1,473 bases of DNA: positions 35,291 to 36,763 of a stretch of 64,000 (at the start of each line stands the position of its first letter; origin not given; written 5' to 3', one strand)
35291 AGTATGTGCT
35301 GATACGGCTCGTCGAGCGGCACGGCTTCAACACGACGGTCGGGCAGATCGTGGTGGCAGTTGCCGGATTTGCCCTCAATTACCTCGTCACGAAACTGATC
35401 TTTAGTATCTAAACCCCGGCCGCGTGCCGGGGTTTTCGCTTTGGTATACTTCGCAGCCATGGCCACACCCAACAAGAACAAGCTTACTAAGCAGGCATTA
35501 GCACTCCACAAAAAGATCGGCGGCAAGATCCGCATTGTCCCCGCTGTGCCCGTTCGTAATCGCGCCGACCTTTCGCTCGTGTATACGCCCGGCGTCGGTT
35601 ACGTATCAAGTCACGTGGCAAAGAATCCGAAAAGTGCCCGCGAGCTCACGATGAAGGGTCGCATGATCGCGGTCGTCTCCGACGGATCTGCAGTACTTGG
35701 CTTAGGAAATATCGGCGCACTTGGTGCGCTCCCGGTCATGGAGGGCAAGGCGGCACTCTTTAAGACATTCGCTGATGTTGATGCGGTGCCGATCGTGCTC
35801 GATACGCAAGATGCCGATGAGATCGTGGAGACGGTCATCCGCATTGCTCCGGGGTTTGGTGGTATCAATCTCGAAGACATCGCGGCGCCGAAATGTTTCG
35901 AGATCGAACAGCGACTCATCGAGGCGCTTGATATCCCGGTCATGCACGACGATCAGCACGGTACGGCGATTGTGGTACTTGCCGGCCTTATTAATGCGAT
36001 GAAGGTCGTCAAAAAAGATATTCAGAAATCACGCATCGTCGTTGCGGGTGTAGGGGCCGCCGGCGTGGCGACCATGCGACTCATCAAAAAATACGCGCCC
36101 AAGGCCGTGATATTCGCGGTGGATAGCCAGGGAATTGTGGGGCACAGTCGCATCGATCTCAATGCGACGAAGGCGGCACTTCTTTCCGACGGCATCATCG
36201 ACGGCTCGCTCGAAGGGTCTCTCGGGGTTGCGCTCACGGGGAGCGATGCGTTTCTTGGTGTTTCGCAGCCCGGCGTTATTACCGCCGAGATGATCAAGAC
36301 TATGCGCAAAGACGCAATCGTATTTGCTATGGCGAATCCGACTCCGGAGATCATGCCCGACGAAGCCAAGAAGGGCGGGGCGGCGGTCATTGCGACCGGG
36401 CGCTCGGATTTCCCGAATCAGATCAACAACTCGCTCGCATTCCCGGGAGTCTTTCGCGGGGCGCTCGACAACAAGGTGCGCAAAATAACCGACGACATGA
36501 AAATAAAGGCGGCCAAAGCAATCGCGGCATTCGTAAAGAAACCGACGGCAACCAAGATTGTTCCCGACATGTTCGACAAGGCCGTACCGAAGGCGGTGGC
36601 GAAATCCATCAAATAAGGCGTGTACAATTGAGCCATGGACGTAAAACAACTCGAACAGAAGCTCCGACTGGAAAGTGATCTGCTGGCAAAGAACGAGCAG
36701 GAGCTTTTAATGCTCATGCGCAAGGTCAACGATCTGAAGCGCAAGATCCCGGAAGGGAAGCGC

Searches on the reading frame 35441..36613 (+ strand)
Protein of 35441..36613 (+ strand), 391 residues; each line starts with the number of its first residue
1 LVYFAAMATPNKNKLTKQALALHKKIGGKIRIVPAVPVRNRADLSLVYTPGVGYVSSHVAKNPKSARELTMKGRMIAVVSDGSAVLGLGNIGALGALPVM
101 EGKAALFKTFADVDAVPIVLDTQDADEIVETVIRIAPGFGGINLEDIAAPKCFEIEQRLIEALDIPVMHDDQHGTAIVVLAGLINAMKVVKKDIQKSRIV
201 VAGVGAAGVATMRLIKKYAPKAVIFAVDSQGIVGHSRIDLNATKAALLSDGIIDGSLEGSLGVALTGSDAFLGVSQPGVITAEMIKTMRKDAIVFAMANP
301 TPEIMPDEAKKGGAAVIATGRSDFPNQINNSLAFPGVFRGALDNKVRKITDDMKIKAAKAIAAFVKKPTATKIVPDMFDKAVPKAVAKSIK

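Call 68: search_protein_families(library=pfam, proteins=[window:35441-36613:+], max_evalue=0.00001)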
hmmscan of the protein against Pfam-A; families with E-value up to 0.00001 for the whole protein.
window:35441-36613:+ (391 aa): 2 families
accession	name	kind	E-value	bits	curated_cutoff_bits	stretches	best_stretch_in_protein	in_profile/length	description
PF00390.24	malic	-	4.4e-29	102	23.1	1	29-159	3-181/182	Malic enzyme, N-terminal domain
PF03949.21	Malic_M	-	3.8e-21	76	23.5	1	174-377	3-239/258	Malic enzyme, NAD binding domain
